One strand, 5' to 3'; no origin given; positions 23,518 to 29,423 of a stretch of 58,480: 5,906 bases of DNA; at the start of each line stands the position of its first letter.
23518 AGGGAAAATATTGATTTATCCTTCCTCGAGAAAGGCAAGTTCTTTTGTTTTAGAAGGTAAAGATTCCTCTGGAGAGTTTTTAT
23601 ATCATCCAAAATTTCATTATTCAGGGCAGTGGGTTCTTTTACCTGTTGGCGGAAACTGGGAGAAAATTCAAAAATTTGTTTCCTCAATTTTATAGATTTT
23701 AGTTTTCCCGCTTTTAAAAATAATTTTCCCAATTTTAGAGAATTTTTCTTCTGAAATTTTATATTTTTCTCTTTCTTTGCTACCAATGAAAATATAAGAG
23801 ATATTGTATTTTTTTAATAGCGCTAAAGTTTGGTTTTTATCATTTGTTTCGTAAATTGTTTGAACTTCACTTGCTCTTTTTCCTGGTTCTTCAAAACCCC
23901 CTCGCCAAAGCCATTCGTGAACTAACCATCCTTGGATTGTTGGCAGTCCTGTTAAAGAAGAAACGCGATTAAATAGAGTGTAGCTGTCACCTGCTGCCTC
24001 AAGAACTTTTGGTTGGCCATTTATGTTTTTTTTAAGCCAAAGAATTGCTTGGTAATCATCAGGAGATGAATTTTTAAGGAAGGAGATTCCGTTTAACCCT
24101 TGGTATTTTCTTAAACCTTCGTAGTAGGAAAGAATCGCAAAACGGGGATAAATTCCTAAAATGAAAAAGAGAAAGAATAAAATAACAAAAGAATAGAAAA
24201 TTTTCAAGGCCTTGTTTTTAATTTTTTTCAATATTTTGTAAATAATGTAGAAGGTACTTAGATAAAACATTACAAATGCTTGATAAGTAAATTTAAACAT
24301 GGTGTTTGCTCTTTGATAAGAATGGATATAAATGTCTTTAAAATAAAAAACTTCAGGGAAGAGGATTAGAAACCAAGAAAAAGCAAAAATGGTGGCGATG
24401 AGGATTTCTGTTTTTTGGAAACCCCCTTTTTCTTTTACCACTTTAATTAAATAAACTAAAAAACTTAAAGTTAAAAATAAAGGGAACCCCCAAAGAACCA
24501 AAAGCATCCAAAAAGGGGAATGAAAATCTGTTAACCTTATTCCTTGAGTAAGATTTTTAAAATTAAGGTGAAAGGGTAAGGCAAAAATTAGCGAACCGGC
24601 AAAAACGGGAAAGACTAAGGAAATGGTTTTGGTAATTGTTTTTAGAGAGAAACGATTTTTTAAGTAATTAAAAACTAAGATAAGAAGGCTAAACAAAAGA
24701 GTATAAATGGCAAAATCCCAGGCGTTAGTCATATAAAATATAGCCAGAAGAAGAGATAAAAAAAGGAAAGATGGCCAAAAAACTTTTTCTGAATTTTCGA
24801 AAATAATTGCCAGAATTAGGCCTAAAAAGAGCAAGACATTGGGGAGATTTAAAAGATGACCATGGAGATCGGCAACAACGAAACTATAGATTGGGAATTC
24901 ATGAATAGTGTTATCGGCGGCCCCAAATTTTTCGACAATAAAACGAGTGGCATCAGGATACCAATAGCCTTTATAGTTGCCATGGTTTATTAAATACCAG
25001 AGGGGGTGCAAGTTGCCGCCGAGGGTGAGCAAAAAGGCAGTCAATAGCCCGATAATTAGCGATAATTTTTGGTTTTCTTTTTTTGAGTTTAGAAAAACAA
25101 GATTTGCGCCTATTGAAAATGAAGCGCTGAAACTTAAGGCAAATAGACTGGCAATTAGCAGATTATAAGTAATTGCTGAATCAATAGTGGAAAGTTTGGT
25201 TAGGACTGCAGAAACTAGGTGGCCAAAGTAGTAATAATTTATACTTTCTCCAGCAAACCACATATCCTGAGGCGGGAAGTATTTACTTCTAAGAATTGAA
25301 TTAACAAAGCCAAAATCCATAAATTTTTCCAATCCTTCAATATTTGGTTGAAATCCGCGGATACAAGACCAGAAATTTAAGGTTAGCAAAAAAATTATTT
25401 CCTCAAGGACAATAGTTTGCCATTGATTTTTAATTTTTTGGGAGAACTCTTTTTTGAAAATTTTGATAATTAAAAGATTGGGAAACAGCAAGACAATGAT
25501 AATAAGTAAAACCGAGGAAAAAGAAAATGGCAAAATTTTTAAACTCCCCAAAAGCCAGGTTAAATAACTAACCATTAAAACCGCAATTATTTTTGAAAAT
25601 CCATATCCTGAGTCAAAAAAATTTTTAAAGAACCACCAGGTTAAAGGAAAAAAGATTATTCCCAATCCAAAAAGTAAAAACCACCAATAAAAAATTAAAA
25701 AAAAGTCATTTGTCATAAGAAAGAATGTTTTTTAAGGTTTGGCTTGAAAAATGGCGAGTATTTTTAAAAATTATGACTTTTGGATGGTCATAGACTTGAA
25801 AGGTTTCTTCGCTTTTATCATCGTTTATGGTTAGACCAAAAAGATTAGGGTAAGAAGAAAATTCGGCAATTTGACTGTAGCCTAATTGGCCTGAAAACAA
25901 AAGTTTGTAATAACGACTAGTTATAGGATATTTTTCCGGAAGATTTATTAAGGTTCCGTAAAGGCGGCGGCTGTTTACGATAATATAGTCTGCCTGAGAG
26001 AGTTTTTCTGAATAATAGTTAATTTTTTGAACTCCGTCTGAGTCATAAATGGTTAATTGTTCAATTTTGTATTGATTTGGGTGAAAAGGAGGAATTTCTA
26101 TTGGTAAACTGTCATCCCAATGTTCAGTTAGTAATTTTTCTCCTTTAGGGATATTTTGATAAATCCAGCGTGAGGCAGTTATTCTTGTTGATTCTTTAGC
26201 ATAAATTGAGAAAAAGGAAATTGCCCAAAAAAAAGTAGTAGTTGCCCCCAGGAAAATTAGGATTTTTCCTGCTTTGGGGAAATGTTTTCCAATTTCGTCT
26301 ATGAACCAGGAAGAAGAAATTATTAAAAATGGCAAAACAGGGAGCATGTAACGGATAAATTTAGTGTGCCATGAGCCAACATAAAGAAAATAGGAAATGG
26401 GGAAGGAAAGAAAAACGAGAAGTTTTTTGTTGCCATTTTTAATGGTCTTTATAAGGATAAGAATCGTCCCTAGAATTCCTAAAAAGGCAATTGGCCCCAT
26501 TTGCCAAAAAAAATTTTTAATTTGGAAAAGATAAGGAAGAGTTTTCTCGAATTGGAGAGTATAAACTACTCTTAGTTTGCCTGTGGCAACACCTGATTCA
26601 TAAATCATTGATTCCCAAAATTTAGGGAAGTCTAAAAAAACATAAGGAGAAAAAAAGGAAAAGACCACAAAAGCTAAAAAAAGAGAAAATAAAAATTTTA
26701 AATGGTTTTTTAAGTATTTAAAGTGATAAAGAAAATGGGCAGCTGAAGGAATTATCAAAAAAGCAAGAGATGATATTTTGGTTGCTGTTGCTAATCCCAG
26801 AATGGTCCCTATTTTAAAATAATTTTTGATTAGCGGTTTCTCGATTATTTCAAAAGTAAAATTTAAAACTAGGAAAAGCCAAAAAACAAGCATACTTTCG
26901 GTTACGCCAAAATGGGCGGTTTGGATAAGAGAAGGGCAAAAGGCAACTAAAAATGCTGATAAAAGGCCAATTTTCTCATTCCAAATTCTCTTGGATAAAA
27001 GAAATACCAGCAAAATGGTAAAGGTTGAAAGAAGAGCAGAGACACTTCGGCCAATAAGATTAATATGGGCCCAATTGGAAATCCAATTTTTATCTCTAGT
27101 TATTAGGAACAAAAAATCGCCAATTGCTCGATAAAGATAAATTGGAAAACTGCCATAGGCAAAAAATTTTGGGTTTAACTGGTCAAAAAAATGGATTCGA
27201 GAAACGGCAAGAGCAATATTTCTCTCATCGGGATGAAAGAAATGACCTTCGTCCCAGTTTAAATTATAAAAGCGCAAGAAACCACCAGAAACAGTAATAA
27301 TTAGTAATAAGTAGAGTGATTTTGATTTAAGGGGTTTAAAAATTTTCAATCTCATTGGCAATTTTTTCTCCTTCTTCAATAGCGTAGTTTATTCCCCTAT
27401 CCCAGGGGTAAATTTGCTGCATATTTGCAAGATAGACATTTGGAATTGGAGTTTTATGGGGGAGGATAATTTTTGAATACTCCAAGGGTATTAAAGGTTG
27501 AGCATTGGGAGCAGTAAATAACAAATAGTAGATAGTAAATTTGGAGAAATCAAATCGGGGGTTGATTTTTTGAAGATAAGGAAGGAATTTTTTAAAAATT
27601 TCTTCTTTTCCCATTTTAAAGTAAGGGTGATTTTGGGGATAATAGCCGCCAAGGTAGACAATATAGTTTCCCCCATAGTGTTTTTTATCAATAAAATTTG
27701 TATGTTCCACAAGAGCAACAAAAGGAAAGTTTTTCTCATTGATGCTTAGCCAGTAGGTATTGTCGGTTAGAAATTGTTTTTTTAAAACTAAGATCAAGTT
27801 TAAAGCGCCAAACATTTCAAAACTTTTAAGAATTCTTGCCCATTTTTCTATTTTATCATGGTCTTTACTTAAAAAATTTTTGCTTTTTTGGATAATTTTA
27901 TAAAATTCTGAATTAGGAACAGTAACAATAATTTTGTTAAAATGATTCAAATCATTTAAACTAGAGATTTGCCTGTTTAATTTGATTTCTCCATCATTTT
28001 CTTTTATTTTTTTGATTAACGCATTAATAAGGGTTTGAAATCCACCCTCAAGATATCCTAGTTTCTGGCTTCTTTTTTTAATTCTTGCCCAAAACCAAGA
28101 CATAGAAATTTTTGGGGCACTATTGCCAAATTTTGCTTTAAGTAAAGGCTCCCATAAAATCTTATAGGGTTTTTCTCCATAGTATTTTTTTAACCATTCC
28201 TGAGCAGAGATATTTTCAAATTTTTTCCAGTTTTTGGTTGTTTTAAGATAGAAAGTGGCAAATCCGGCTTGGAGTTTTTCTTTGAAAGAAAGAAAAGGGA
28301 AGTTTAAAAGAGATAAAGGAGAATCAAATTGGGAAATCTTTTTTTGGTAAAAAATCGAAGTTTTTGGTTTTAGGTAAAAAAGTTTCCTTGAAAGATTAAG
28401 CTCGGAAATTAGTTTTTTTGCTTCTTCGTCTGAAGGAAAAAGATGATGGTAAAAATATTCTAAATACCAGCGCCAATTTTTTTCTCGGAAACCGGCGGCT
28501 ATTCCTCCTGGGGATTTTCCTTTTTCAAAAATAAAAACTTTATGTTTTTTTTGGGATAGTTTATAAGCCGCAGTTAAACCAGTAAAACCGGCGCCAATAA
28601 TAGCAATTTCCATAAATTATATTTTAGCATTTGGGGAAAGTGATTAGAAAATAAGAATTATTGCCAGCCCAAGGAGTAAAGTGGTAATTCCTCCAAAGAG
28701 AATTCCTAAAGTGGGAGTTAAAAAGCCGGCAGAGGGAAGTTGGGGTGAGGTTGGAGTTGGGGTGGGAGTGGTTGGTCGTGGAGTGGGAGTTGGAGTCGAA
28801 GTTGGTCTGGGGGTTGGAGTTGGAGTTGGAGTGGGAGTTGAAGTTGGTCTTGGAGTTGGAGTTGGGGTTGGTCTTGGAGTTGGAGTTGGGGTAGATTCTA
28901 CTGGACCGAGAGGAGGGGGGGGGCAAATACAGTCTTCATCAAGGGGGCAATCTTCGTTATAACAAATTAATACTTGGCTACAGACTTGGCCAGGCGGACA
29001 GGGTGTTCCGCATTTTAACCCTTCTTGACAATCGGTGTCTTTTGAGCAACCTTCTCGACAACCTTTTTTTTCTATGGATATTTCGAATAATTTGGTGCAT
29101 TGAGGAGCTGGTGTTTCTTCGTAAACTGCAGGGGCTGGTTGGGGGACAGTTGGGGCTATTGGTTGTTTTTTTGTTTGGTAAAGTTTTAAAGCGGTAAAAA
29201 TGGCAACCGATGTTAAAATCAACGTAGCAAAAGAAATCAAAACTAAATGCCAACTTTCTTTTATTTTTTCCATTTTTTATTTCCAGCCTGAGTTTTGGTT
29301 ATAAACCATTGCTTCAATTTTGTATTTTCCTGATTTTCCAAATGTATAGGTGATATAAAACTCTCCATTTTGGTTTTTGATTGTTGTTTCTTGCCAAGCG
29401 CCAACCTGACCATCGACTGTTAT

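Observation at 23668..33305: Nine-gene minus-strand run: PilN/PilO-like proteins, four PT-linker surface proteins and a flavoprotein/GT39/DUF2298 module, with no pilus machinery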

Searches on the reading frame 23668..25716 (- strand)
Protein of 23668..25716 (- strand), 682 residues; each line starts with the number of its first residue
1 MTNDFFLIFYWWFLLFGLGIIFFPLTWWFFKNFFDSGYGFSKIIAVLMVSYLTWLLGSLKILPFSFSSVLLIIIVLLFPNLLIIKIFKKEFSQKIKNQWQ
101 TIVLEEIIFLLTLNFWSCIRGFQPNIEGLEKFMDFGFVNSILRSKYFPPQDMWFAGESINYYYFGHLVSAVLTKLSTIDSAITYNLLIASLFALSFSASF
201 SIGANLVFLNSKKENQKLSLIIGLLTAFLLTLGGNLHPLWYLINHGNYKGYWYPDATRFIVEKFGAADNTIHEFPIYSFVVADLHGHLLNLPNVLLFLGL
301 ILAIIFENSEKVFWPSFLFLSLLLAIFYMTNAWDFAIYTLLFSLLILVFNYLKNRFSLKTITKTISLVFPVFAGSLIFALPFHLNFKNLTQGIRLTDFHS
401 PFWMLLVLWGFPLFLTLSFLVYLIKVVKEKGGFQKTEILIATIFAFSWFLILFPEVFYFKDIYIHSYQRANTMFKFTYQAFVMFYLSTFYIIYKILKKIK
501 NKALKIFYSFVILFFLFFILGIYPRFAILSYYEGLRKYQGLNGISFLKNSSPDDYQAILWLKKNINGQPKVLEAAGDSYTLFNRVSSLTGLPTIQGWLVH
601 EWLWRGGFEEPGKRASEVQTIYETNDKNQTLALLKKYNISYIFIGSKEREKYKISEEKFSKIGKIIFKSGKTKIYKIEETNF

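Call 5: search_protein_families(library=pfam, proteins=[window:23668-25716:-], max_evalue=0.1)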
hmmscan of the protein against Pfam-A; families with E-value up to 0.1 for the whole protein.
window:23668-25716:- (682 aa): 1 family
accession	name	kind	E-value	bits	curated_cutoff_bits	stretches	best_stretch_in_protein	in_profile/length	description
PF10060.15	DUF2298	-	2.4e-102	343.8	27.8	2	49-425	2-388/488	Uncharacterized membrane protein (DUF2298)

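Call 6: search_protein_families(library=ncbifam, proteins=[window:23668-25716:-], max_evalue=0.1)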
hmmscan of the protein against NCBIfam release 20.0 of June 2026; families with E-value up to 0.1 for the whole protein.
window:23668-25716:- (682 aa): 1 family
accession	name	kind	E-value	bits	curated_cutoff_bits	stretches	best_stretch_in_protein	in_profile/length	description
TIGR03662.1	Chlor_Arch_YYY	subfamily_domain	1e-159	533.6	300.25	2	5-424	2-428/727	chlor_Arch_YYY domain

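Call 43: search_solved_structures(query=window:23668-25716:-, max_evalue=1)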
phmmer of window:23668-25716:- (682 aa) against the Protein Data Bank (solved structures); distinct sequences matched with E-value up to 1: 2.
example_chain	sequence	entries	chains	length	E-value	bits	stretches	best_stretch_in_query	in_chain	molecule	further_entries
6zzx_O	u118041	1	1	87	0.19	13.5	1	369-418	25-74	Photosystem I subunit O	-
6e7e_A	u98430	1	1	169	0.72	11.6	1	84-140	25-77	Inclusion membrane protein A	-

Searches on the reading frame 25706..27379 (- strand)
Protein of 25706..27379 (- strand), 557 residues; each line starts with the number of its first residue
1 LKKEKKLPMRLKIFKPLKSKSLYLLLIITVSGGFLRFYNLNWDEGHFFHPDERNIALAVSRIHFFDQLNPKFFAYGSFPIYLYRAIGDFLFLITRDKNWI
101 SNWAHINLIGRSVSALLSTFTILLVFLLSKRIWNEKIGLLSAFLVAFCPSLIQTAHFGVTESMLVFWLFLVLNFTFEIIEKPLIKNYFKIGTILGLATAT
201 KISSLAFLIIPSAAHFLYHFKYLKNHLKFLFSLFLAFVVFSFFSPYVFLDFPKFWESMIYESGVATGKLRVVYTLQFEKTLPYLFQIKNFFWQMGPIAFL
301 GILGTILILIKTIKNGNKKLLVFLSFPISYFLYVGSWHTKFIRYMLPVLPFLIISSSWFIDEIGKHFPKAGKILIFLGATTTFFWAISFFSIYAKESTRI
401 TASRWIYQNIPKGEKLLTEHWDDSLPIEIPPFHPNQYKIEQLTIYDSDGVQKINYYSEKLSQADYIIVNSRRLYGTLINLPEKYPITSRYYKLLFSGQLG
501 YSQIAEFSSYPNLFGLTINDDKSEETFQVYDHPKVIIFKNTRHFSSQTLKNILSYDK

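Call 5: search_protein_families(library=pfam, proteins=[window:25706-27379:-], max_evalue=0.1)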
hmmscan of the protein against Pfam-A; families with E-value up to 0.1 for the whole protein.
window:25706-27379:- (557 aa): 3 families
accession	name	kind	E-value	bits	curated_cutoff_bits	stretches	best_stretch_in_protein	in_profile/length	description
PF13231.12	PMT_2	-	8.1e-11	42.8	26.1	1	111-241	25-155/160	Dolichyl-phosphate-mannose-protein mannosyltransferase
PF02366.24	PMT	-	0.00034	20.7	22.7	1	111-243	86-231/245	Dolichyl-phosphate-mannose-protein mannosyltransferase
PF02516.20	STT3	-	0.012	15.6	24.5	1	74-254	70-246/405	Oligosaccharyl transferase STT3, N-terminal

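Call 6: search_protein_families(library=ncbifam, proteins=[window:25706-27379:-], max_evalue=0.1)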
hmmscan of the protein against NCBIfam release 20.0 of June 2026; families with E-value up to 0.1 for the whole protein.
window:25706-27379:- (557 aa): 2 families
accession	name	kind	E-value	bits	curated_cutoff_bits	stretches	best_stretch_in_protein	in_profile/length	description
NF047440.1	LA3751_2_3_fam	subfamily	0.00025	20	200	1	108-409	95-405/460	LA_3751/LA_3752 family putative glycosyltransferase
TIGR03663.1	TIGR03663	subfamily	0.0031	16.6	126.25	1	25-326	4-301/435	flippase activity-associated protein Agl23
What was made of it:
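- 25706..27379 (-): g8, a GT-C glycosyltransferase (PMT_2 type) with a DE motif in the first loop (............). There are weak Agl23/TIGR03663 and LA_3751 hits (calls 5, 6).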

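Call 44: search_solved_structures(query=window:25706-27379:-, max_evalue=1)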
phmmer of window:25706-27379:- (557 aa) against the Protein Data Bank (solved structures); distinct sequences matched with E-value up to 1: 4.
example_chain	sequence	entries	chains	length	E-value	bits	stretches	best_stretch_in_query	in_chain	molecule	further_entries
7tbl_g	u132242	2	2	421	0.81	11.5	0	389-443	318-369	NUP214 NTD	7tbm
2oit_A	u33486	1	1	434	0.84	11.5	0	389-443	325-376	Nucleoporin 214kDa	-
3fmo_A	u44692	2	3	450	0.88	11.4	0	389-443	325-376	Nuclear pore complex protein Nup214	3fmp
3fhc_A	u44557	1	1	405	0.98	11.3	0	389-439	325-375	Nuclear pore complex protein Nup214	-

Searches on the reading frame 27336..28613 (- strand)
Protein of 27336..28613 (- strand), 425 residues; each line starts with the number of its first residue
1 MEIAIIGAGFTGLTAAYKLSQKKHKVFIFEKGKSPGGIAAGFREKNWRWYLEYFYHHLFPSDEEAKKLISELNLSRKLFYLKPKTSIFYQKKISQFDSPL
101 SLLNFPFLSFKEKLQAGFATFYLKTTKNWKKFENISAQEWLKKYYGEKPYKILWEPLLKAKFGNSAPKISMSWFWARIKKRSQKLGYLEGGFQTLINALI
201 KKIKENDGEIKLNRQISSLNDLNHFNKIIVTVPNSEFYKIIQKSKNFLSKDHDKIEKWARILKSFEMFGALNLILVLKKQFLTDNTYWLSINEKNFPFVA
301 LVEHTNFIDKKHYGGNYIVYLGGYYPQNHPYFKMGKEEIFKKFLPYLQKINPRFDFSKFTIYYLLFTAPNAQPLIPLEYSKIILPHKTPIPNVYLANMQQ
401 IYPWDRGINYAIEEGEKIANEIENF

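Call 5: search_protein_families(library=pfam, proteins=[window:27336-28613:-], max_evalue=0.1)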
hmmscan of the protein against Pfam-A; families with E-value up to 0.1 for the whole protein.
window:27336-28613:- (425 aa): 15 families
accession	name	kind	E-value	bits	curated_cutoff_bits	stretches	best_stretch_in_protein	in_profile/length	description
PF01593.30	Amino_oxidase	-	1.3e-24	87.8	19.8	1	10-422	1-442/443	Flavin containing amine oxidoreductase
PF13450.12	NAD_binding_8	-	2.5e-12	47.3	21.9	1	5-72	1-68/68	NAD(P)-binding Rossmann-like domain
PF01266.30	DAO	-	2.3e-08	34.4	27.9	1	3-42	2-41/353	FAD dependent oxidoreductase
PF03486.20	HI0933_like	-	4.3e-06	26.8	50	1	2-36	2-36/244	HI0933-like protein Rossmann domain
PF01946.23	Thi4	-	4.4e-06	26.6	26.2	1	2-38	19-56/235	Thi4 family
PF07992.20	Pyr_redox_2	-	7.4e-05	22.7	26.1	1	2-35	2-31/291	Pyridine nucleotide-disulphide oxidoreductase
PF00890.30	FAD_binding_2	-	9.8e-05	22.1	20.4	1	3-37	2-36/414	FAD binding domain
PF00070.33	Pyr_redox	-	0.001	20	22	1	3-35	2-34/82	Pyridine nucleotide-disulphide oxidoreductase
PF13454.12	NAD_binding_9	-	0.013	15.9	21.8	1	4-40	1-41/155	FAD-NAD(P)-binding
PF13738.12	Pyr_redox_3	-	0.013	15.2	30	1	5-33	2-31/305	Pyridine nucleotide-disulphide oxidoreductase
PF01210.29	NAD_Gly3P_dh_N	-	0.026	15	23.1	0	2-31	1-30/158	NAD-dependent glycerol-3-phosphate dehydrogenase N-terminus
PF12831.13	FAD_oxidored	-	0.039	13.7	27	1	3-39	2-38/416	FAD dependent oxidoreductase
PF02558.23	ApbA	-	0.045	13.8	22.2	0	3-29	1-27/150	Ketopantoate reductase PanE/ApbA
PF03721.20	UDPG_MGDP_dh_N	-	0.06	13.3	27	0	1-28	1-28/187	UDP-glucose/GDP-mannose dehydrogenase family, NAD binding domain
PF01134.28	GIDA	-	0.083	12.4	22.1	0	3-29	2-28/391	Glucose inhibited division protein A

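Call 6: search_protein_families(library=ncbifam, proteins=[window:27336-28613:-], max_evalue=0.1)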
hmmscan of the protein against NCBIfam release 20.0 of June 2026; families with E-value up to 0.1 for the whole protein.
window:27336-28613:- (425 aa): 79 families (the best 25 are shown)
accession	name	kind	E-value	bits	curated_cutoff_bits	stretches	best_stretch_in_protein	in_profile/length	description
NF005560.0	PRK07233.1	equivalog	1.1e-124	416.6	252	1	1-423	1-429/435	hypothetical protein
TIGR03467.1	HpnE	equivalog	4.6e-17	62.5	283.05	1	3-231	1-246/430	hydroxysqualene dehydroxylase HpnE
NF005548.0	PRK07208.1-4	equivalog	8.9e-17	60.8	389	1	2-182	5-179/488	hypothetical protein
NF005547.0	PRK07208.1-3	equivalog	3e-14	52.6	380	1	2-180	6-182/465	hypothetical protein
TIGR00562.1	proto_IX_ox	equivalog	2.9e-12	45.9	97.85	1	2-214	4-210/470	protoporphyrinogen oxidase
NF005545.0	PRK07208.1-1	equivalog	7.8e-12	44.3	451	1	2-181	9-182/504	hypothetical protein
TIGR02731.1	phytoene_desat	equivalog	3.7e-09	35.8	569.4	1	3-216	2-236/453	15-cis-phytoene desaturase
TIGR02734.1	crtI_fam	subfamily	1.2e-08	34.1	238.1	1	4-49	2-47/504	phytoene desaturase family protein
TIGR02733.1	desat_CrtD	equivalog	2.2e-08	33.3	549.7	1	2-48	3-49/492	C-3',4' desaturase CrtD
NF009410.0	PRK12771.1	subfamily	2.4e-08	33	516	1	2-38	140-176/566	NAD(P)-binding protein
NF058655.1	CrtID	equivalog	2.6e-07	29.9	640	1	3-50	1-48/478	bifunctional phytoene desaturase/3,4-desaturase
NF008845.0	PRK11883.1-5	equivalog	4e-07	28.7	560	1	2-208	6-222/468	protoporphyrinogen oxidase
NF008841.0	PRK11883.1-1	equivalog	5.3e-07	28.9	517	1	1-91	4-95/453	protoporphyrinogen oxidase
NF005546.0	PRK07208.1-2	equivalog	1.5e-06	27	418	1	3-48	7-53/527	hypothetical protein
NF009454.0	PRK12814.1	equivalog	2e-06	26.5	916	1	2-38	195-231/657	putative NADPH-dependent glutamate synthase small subunit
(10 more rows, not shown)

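Call 42: search_solved_structures(query=window:27336-28613:-, max_evalue=0.001)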
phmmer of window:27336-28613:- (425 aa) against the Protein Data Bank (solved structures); distinct sequences matched with E-value up to 0.001: 16.
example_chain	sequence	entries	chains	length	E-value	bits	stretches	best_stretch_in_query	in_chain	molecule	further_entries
3nrn_A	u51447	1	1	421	3.3e-09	39.7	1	2-237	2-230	uncharacterized protein PF1083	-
1sez_A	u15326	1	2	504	4.4e-07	32.7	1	3-186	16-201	Protoporphyrinogen oxidase, mitochondrial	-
1f8r_A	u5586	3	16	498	5.5e-05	25.8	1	3-86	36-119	L-AMINO ACID OXIDASE | L-amino-acid oxidase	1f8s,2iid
5mog_A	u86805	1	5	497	0.00013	24.6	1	2-218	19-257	Phytoene dehydrogenase, chloroplastic/chromoplastic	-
5ts5_A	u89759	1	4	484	0.00025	23.6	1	3-89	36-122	Amine oxidase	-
4e0v_A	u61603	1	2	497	0.00029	23.4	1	3-89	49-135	L-amino-acid oxidase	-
5z2g_A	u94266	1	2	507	0.00034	23.2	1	3-115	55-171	L-amino acid oxidase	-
9rum_A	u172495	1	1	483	0.00038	23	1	3-75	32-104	Tetrapodal ancestor of L-amino acid oxidase: Q225A mutant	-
9qs1_A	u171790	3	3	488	0.00038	23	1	3-75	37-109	Tetrapodal ancestor of L-amino acis oxidases | Tetrapodal ancestor of L-amino acid oxidases | Tetrapodal ancestor of L-amino acid oxidases co-crystallised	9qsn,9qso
9run_A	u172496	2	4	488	0.00038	23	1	3-75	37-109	Tetrapodal ancestor of L-amino acid oxidase: Q225H-W377I double mutant | Tetrapodal ancestor of L-amino acid oxidases: W377I mutant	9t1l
9rvj_A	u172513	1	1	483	0.00038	23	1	3-75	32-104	Tetrapodal ancestor of L-amino acid oxidase: Q225H - W377I double mutant with phenylalanin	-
9t73_B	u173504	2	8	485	0.00039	23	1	3-75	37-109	Tetrapodal ancestor of L-amino acid oxidases: I224A-Q225H-P361-PREGA-L367 bound to phenyla | Tetrapodal ancestor of L-amino acid oxidase: I224A-Q225H-P361-PREGA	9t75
9rvh_A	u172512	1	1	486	0.00039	23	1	3-75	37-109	Tetrapodal ancestor of L-amino acid oxidase: Q225A-Loop (P361-PREGA-L367) mutant with phen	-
3kve_A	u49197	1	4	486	0.00055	22.5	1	3-117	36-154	L-amino acid oxidase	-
1reo_A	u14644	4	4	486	0.00066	22.2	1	3-79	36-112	AHPLAAO | L-amino acid oxidase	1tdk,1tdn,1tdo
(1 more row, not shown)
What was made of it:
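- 27336..28613 (-): g7, a soluble FAD flavoprotein of the amine-oxidase/phytoene-desaturase fold (PRK07233 family, function unknown). The nearest solved relatives are the uncharacterised PF1083 protein and protoporphyrinogen oxidase (call 42).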

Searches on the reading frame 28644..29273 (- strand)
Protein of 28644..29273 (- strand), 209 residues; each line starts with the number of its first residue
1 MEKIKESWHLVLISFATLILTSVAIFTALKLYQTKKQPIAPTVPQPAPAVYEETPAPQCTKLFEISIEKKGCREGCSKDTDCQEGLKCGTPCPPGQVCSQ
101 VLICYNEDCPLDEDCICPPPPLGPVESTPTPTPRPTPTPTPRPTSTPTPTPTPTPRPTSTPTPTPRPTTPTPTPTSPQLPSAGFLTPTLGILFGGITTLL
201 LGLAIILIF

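Call 5: search_protein_families(library=pfam, proteins=[window:28644-29273:-], max_evalue=0.1)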
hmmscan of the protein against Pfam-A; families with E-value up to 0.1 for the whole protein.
window:28644-29273:- (209 aa): 1 family
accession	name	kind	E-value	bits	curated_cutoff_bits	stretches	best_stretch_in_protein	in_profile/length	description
PF05283.16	MGC-24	-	0.057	14.2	28.5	0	100-208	17-124/140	Multi-glycosylated core protein 24 (MGC-24), sialomucin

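Call 6: search_protein_families(library=ncbifam, proteins=[window:28644-29273:-], max_evalue=0.1)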
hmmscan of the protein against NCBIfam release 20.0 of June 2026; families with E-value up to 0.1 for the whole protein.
window:28644-29273:- (209 aa): 0 families
